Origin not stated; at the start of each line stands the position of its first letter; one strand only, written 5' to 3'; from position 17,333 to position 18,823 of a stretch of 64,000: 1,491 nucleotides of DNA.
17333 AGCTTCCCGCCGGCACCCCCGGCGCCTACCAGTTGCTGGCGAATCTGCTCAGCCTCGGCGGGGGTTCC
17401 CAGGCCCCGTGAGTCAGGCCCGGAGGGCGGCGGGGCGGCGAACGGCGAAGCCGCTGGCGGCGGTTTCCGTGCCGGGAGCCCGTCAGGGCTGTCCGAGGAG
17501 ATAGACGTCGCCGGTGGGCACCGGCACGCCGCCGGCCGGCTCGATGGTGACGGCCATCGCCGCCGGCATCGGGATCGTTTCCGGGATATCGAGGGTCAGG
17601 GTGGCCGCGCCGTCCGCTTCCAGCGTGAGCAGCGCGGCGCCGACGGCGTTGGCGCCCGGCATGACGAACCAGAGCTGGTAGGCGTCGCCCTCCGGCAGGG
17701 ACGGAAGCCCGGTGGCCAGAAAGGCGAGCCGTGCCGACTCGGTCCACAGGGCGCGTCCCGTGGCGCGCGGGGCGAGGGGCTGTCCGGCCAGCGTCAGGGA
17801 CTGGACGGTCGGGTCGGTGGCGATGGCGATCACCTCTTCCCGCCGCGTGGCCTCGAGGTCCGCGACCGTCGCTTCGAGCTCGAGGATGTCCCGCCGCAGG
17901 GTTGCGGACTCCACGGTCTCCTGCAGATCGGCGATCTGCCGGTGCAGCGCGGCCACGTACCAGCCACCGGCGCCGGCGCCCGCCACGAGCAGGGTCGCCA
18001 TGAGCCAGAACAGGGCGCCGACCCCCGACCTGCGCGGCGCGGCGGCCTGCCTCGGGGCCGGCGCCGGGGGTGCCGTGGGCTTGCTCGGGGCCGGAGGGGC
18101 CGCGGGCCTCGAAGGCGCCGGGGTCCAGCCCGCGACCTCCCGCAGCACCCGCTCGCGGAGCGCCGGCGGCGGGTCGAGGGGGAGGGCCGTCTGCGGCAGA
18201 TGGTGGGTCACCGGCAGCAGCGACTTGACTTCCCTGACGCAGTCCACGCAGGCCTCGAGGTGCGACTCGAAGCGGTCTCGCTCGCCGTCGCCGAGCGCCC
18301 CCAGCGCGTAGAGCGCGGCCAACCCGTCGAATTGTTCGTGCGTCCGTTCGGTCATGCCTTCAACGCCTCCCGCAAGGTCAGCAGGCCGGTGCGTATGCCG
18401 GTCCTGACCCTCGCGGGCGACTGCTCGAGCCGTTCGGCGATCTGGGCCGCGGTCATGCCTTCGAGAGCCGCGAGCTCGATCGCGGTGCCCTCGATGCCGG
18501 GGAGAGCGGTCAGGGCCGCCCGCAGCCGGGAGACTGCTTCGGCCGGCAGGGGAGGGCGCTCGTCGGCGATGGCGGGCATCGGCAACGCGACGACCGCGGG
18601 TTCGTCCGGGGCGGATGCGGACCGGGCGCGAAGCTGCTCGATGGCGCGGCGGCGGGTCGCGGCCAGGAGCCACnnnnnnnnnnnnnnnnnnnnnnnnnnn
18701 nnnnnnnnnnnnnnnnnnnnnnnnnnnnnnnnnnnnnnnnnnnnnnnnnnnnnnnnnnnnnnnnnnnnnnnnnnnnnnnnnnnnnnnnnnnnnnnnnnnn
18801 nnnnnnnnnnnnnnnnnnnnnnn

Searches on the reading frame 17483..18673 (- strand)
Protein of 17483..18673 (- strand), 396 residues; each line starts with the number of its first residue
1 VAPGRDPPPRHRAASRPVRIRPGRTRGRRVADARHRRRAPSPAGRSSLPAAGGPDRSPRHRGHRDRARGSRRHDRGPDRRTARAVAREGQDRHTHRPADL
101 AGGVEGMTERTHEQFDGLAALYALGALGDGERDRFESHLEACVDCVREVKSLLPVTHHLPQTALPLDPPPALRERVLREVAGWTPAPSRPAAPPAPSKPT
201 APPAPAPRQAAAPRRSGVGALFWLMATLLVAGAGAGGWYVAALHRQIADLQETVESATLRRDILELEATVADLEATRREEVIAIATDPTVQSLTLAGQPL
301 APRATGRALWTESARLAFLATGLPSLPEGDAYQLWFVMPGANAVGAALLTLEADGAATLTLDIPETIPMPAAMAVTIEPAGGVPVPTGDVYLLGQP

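Call 48: search_protein_families(library=pfam, proteins=[window:17483-18673:-], max_evalue=0.00001)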
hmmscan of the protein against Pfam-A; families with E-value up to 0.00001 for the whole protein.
window:17483-18673:- (396 aa): 2 families
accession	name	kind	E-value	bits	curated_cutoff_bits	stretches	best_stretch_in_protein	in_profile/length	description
PF10099.14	RskA_C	-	3e-13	50.6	29.4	1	234-390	14-135/135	Anti-sigma-K factor rskA, C-terminal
PF13490.11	zf-HC2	-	5.3e-06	26.9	22.2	0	115-145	4-34/35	Putative zinc-finger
